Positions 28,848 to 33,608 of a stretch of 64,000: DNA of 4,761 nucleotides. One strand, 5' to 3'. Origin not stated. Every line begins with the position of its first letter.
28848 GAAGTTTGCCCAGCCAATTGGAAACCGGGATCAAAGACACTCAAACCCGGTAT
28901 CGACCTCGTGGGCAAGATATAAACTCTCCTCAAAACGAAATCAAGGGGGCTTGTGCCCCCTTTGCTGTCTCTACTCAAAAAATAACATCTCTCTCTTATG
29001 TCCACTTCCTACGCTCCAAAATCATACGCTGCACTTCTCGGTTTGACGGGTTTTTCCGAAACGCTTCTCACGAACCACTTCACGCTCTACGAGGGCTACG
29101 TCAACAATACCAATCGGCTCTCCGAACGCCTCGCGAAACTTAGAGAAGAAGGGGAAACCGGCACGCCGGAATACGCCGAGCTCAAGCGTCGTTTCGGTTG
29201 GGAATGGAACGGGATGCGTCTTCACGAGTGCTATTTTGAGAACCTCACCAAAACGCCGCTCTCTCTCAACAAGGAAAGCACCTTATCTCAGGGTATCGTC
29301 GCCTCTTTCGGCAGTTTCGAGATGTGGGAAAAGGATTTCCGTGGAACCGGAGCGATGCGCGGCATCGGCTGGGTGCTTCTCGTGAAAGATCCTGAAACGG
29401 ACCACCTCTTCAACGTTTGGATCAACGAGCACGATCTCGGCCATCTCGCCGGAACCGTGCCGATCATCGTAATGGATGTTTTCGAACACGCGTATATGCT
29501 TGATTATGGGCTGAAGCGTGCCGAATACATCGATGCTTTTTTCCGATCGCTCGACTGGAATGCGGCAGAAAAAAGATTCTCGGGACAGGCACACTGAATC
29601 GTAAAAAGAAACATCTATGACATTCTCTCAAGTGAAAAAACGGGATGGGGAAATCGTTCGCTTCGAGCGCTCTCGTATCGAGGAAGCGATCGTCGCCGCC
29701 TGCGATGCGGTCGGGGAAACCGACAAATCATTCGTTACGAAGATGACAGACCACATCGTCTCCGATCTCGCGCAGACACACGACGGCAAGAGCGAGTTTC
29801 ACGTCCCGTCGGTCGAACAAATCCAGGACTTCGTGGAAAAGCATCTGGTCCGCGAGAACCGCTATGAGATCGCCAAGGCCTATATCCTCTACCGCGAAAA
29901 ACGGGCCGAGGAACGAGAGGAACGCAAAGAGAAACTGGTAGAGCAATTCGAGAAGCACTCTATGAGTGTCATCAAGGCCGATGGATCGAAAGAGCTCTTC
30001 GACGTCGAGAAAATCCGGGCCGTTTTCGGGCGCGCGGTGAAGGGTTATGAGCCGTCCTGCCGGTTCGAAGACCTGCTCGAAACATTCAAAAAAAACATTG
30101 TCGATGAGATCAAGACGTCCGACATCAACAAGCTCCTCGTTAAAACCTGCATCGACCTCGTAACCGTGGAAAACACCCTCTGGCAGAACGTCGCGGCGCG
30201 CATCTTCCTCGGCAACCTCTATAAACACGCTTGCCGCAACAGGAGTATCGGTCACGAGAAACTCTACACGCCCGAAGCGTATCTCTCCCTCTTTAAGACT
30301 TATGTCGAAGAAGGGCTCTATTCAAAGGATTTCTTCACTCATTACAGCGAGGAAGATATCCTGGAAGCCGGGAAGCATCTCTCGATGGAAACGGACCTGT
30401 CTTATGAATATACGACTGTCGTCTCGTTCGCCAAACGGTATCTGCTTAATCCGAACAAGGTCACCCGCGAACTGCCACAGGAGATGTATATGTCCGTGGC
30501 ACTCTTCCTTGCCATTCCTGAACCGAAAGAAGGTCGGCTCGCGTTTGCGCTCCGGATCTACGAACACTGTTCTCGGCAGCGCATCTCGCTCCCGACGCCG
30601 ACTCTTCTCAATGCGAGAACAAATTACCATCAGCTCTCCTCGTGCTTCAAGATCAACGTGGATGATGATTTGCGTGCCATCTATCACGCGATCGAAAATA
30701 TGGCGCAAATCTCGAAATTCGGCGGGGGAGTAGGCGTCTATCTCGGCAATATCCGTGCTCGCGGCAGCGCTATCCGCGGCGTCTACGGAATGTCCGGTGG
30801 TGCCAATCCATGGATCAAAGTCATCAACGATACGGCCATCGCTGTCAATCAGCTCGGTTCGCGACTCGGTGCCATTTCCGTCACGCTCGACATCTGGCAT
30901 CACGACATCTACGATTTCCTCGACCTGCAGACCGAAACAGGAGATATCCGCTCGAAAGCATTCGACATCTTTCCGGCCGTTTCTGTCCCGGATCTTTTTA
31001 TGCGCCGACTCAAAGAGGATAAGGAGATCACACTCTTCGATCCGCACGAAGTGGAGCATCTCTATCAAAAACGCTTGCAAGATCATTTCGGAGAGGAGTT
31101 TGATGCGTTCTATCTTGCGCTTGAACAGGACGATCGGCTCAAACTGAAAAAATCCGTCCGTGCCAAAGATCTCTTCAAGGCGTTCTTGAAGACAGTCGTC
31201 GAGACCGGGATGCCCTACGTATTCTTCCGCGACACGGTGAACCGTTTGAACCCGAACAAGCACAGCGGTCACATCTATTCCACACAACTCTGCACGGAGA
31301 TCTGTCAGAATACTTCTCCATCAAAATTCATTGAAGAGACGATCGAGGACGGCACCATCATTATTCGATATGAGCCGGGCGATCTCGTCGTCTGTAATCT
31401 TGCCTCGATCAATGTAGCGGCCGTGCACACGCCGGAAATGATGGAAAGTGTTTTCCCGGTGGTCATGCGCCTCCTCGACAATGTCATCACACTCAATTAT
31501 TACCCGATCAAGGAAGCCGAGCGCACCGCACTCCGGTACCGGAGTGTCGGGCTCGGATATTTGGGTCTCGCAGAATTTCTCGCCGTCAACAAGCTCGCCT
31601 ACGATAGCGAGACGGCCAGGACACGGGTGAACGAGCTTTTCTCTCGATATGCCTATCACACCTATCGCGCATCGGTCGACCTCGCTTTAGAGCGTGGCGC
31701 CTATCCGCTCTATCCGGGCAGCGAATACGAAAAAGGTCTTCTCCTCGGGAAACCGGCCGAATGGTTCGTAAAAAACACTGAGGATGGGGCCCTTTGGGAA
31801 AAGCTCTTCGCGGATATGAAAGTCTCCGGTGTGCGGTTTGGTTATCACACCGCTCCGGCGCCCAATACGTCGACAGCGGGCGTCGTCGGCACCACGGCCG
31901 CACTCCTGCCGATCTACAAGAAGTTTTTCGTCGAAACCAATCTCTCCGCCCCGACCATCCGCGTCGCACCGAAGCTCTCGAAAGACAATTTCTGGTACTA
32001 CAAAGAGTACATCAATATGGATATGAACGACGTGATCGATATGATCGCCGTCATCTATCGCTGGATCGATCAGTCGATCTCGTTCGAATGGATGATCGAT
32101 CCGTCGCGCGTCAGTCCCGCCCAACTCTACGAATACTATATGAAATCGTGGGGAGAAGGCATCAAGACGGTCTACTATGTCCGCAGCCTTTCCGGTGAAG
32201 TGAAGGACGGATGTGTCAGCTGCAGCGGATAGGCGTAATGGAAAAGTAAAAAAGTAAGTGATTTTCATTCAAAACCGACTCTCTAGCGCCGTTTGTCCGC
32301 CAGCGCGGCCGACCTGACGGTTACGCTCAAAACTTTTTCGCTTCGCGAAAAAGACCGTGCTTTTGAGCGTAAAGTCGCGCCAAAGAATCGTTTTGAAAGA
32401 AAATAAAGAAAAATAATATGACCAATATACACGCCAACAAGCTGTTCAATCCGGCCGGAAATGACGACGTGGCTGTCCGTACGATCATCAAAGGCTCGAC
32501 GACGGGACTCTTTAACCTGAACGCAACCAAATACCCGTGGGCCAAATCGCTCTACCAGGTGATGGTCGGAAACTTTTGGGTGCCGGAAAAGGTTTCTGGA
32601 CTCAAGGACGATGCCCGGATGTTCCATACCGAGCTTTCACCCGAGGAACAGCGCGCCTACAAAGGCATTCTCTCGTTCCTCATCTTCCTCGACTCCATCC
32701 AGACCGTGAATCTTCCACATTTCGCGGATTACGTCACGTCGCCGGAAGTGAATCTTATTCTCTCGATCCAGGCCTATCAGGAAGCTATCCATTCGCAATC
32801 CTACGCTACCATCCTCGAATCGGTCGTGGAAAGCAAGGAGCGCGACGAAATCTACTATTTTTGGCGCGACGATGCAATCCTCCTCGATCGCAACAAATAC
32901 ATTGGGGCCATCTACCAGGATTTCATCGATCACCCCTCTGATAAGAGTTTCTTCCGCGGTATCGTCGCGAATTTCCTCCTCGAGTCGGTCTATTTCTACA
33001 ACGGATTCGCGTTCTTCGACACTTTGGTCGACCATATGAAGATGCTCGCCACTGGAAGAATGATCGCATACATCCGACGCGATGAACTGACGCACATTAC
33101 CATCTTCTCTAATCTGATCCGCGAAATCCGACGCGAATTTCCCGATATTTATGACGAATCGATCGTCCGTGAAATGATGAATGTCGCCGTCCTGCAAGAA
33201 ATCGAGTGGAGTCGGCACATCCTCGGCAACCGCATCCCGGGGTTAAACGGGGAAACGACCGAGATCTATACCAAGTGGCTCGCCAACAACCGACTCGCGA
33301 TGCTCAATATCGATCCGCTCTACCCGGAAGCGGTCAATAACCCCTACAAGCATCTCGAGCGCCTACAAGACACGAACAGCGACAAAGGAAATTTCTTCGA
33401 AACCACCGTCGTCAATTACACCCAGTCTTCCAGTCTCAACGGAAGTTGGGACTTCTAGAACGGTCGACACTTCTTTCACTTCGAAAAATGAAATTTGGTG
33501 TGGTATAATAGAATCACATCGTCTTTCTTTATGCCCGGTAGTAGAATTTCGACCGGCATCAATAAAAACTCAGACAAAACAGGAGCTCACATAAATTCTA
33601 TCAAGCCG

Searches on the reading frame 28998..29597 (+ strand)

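Call 12: search_protein_families(library=pfam, proteins=[window:28998-29597:+])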
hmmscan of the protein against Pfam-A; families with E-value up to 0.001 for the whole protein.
window:28998-29597:+ (199 aa): 2 families
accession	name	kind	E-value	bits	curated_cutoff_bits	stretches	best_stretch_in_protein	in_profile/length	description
PF02777.23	Sod_Fe_C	-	1.7e-25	89.5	20.9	1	94-193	3-102/102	Iron/manganese superoxide dismutases, C-terminal domain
PF00081.27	Sod_Fe_N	-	0.0004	21.2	27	1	22-83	21-81/82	Iron/manganese superoxide dismutases, alpha-hairpin domain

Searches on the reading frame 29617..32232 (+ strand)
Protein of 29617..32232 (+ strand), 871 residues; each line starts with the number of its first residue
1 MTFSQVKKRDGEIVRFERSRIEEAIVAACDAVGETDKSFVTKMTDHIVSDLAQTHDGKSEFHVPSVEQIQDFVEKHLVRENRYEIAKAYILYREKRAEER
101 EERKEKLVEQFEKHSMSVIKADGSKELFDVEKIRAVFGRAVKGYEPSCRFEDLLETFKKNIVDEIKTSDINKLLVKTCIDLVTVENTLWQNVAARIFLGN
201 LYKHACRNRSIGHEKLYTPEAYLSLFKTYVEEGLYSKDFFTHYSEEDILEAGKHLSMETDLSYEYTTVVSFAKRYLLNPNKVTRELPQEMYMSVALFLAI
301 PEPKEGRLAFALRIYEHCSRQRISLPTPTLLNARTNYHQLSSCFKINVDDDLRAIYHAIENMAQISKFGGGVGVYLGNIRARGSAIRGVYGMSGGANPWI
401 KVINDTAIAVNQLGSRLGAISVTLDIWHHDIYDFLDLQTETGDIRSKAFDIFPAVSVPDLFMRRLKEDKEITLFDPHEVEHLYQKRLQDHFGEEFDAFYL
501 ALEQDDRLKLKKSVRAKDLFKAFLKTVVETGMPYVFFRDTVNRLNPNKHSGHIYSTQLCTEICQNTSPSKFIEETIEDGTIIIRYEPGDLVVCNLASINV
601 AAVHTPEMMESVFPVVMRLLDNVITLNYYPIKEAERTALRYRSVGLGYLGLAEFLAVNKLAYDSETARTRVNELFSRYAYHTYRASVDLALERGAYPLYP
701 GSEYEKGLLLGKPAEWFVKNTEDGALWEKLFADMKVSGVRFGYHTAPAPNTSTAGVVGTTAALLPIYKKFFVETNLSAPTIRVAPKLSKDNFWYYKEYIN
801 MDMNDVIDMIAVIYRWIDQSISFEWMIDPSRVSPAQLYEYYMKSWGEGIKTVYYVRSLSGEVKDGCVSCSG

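Call 10: search_protein_families(library=pfam, proteins=[window:29617-32232:+])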
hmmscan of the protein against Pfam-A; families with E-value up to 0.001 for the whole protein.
window:29617-32232:+ (871 aa): 3 families
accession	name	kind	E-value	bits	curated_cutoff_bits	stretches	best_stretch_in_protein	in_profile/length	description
PF02867.20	Ribonuc_red_lgC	-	1.8e-138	462.9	23.9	1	341-855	1-523/523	Ribonucleotide reductase, barrel domain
PF03477.21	ATP-cone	-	1.5e-30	106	25.8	2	5-97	2-87/88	ATP cone domain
PF00317.26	Ribonuc_red_lgN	-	6.8e-16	58.5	28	1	264-336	4-75/77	Ribonucleotide reductase, all-alpha domain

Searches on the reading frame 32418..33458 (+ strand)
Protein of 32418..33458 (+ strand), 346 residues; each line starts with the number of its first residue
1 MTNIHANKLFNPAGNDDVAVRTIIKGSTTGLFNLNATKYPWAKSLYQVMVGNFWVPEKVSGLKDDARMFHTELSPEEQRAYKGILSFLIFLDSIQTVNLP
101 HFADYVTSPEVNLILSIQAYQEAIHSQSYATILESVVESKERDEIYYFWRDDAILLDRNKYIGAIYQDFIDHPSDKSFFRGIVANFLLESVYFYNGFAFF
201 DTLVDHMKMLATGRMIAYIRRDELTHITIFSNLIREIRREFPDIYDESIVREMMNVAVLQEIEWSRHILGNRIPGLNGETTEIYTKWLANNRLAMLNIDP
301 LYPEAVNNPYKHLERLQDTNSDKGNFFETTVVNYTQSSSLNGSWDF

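Call 10: search_protein_families(library=pfam, proteins=[window:32418-33458:+])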
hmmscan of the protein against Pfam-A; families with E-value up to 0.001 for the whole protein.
window:32418-33458:+ (346 aa): 1 family
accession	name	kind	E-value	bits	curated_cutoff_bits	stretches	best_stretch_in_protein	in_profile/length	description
PF00268.27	Ribonuc_red_sm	-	9.8e-68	229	33.6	1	32-309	2-281/281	Ribonucleotide reductase, small chain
